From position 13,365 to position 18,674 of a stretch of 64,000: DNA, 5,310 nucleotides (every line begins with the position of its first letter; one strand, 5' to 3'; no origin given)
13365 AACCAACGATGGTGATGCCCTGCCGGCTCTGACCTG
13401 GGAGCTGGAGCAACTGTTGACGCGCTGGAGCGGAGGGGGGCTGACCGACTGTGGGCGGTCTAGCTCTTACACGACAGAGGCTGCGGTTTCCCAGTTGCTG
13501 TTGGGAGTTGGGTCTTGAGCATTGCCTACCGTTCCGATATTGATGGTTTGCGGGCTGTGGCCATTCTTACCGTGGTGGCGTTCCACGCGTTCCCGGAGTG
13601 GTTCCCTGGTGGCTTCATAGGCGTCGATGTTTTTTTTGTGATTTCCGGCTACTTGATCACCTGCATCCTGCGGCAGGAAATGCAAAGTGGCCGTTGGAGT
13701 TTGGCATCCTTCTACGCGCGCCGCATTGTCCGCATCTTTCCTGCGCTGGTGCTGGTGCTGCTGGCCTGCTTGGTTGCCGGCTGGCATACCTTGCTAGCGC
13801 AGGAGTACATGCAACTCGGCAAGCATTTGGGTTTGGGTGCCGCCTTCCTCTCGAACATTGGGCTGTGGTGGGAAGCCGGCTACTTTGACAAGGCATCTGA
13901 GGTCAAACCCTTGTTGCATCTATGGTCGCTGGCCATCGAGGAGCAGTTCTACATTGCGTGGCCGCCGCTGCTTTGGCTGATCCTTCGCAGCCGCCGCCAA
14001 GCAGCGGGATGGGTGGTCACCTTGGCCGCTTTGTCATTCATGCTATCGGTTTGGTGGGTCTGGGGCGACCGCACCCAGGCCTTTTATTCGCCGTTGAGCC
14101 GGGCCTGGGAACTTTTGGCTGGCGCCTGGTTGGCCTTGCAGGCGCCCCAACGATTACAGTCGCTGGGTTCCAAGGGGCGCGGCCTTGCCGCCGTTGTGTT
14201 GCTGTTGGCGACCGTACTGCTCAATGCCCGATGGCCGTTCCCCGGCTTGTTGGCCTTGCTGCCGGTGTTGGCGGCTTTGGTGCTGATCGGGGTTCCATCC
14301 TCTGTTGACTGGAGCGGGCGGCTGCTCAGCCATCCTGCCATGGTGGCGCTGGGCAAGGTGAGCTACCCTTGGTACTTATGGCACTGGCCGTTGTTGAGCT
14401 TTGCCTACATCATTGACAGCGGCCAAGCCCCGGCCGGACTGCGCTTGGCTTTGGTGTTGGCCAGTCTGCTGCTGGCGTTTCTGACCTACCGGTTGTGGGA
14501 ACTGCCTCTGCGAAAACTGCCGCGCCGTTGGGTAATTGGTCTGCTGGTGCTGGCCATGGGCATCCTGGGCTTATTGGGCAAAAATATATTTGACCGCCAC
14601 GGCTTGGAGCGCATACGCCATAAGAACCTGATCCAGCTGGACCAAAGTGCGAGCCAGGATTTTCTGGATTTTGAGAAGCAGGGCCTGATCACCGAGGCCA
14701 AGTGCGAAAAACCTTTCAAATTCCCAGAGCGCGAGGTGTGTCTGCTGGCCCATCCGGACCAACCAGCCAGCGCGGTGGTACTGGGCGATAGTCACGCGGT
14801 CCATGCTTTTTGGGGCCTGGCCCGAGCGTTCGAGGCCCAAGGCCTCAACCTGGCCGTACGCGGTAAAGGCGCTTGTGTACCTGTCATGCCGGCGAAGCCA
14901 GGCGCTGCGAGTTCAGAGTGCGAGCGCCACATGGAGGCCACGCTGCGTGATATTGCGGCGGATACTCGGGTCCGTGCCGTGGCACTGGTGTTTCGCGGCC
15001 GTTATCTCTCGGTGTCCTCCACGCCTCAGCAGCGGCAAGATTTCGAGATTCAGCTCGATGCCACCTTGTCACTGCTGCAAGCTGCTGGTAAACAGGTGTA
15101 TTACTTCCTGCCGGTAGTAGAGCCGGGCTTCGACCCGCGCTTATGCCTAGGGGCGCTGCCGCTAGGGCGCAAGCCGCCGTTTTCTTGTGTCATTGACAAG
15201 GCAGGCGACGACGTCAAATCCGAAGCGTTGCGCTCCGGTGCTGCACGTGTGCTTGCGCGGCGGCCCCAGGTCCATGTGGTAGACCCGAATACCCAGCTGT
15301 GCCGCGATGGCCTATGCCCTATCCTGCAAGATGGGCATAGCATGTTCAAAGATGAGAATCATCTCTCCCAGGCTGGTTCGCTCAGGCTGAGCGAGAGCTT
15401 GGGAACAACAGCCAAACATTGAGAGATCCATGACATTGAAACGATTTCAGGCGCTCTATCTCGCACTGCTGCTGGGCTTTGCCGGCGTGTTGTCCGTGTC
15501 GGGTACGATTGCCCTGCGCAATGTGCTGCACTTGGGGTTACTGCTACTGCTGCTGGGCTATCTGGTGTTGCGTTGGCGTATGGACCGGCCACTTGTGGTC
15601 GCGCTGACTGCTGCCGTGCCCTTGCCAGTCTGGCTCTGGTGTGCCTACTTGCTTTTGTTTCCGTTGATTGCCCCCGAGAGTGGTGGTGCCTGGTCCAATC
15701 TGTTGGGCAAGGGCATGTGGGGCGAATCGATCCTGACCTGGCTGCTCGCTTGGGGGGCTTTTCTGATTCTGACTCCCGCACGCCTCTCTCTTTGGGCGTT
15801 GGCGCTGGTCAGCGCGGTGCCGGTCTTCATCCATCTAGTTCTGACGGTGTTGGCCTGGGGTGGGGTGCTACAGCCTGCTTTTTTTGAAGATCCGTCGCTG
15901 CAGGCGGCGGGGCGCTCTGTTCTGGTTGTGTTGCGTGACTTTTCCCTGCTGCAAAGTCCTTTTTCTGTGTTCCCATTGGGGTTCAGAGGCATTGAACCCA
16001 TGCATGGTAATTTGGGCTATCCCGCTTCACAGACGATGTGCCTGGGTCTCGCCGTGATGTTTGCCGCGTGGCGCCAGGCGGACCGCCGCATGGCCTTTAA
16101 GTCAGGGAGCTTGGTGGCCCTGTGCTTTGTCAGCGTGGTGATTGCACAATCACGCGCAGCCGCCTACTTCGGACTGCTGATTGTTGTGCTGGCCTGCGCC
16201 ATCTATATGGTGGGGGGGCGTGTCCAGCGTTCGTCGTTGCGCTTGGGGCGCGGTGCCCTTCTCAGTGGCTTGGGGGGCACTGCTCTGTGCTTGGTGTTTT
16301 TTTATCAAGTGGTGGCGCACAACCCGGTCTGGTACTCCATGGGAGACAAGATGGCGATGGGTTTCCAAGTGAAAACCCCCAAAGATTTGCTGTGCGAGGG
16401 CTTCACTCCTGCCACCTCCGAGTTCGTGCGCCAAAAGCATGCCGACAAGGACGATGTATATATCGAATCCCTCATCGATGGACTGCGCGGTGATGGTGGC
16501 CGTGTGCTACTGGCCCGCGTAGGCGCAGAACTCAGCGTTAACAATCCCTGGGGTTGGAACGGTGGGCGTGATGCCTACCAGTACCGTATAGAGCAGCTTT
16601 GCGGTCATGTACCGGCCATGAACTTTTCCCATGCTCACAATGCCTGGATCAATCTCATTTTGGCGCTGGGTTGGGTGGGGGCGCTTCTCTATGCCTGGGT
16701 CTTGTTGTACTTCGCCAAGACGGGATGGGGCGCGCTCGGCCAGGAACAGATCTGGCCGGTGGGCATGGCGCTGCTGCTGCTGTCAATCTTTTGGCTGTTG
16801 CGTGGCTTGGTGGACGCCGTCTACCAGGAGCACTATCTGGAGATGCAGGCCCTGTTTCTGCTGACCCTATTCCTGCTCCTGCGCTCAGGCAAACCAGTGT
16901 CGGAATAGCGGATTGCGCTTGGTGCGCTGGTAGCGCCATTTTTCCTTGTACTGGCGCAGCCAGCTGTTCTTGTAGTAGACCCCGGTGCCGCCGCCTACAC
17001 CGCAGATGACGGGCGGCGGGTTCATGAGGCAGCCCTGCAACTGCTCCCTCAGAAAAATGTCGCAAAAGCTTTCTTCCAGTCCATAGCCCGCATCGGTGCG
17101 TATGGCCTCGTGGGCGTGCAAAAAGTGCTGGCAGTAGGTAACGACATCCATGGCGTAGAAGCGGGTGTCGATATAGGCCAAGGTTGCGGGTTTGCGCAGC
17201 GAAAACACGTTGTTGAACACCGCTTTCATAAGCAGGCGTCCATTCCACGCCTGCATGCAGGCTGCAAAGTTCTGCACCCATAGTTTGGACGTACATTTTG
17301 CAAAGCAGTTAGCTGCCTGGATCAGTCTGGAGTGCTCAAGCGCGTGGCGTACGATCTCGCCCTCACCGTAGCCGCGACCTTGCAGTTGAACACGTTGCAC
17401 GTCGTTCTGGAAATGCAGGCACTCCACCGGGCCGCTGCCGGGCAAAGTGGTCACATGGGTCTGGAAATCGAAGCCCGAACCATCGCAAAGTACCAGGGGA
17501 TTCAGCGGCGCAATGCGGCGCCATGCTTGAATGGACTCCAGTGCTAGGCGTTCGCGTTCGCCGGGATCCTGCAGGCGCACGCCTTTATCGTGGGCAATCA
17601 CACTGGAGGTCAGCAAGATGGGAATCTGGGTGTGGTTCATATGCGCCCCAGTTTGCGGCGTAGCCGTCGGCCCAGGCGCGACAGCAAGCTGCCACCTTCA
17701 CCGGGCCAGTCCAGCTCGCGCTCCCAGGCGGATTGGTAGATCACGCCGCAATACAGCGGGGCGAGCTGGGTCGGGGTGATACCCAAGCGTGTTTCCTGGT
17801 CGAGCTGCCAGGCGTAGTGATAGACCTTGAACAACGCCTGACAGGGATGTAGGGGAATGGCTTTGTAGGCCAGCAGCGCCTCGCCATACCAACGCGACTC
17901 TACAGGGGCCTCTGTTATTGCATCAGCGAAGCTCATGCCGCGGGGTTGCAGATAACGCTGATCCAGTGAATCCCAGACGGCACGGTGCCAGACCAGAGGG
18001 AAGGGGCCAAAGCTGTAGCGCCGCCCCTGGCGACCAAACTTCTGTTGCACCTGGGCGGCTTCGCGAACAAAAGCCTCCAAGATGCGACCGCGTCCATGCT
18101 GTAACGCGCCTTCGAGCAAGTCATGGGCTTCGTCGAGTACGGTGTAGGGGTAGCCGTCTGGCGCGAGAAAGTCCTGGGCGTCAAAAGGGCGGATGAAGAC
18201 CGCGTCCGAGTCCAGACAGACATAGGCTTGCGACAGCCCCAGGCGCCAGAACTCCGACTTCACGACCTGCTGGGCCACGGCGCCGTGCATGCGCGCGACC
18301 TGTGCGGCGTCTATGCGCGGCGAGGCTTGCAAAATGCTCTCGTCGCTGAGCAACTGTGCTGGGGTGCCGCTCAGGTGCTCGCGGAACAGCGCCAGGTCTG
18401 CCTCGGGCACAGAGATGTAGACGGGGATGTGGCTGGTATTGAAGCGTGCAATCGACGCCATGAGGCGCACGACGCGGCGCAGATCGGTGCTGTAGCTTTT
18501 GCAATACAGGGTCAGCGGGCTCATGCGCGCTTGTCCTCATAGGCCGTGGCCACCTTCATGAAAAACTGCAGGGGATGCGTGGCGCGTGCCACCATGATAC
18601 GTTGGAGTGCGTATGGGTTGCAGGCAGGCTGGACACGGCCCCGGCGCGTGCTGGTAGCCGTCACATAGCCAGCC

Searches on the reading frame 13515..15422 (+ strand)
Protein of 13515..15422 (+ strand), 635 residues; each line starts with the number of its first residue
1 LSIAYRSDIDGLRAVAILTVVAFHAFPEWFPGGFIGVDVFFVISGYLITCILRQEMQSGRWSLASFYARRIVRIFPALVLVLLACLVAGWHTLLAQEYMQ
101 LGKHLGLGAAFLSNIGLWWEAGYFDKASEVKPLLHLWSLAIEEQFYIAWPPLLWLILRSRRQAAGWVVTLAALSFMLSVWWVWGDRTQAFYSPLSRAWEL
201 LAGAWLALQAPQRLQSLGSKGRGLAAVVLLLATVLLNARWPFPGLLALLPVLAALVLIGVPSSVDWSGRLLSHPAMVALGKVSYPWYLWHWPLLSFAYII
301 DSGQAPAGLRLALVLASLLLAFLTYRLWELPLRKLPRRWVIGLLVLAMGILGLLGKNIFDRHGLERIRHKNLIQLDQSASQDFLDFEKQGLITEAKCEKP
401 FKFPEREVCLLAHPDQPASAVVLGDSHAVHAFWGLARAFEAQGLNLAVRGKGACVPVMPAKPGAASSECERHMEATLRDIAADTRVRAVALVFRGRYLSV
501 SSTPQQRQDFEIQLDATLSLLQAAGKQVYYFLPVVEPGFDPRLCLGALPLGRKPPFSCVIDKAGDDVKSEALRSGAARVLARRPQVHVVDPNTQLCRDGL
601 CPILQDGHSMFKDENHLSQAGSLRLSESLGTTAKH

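Call 76: search_protein_families(library=pfam, proteins=[window:13515-15422:+], max_evalue=0.00001)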
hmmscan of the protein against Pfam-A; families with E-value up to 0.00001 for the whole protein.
window:13515-15422:+ (635 aa): 2 families
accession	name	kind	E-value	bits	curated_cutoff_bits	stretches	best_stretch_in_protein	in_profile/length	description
PF19040.6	SGNH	-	1.3e-33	117.2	27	1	397-627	2-244/248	SGNH domain (fused to AT3 domains)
PF01757.29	Acyl_transf_3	-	2.2e-31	109.6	31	1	8-326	3-326/326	Acyltransferase domain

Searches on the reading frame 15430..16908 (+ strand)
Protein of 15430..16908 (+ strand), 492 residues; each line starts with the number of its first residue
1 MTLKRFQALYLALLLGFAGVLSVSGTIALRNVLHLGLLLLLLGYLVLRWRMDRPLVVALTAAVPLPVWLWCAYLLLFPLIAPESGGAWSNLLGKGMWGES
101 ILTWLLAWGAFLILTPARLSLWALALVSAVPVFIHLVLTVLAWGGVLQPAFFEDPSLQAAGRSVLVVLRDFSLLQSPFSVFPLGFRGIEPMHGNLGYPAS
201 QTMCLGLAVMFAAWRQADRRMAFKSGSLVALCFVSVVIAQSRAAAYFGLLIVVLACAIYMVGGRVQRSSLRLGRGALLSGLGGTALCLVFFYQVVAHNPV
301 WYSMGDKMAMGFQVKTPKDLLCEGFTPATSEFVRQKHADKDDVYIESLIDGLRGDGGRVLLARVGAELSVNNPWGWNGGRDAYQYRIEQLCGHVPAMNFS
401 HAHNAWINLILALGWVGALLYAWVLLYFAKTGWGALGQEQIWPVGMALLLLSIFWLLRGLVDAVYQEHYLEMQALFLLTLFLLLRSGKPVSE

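Call 76: search_protein_families(library=pfam, proteins=[window:15430-16908:+], max_evalue=0.00001)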
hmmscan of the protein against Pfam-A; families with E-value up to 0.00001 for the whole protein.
window:15430-16908:+ (492 aa): 1 family
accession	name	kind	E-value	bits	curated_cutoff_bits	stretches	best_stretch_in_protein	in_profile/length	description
PF04932.20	Wzy_C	-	6.1e-09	36.3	31.7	1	229-421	3-148/149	O-Antigen ligase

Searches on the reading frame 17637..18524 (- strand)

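Call 76: search_protein_families(library=pfam, proteins=[window:17637-18524:-], max_evalue=0.00001)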
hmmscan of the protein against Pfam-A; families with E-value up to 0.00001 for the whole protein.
window:17637-18524:- (295 aa): 1 family
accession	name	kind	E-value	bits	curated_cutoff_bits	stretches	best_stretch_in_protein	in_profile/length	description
PF20102.4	DUF6492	-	1.2e-09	38.1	22.9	1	3-193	9-184/291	Family of unknown function (DUF6492)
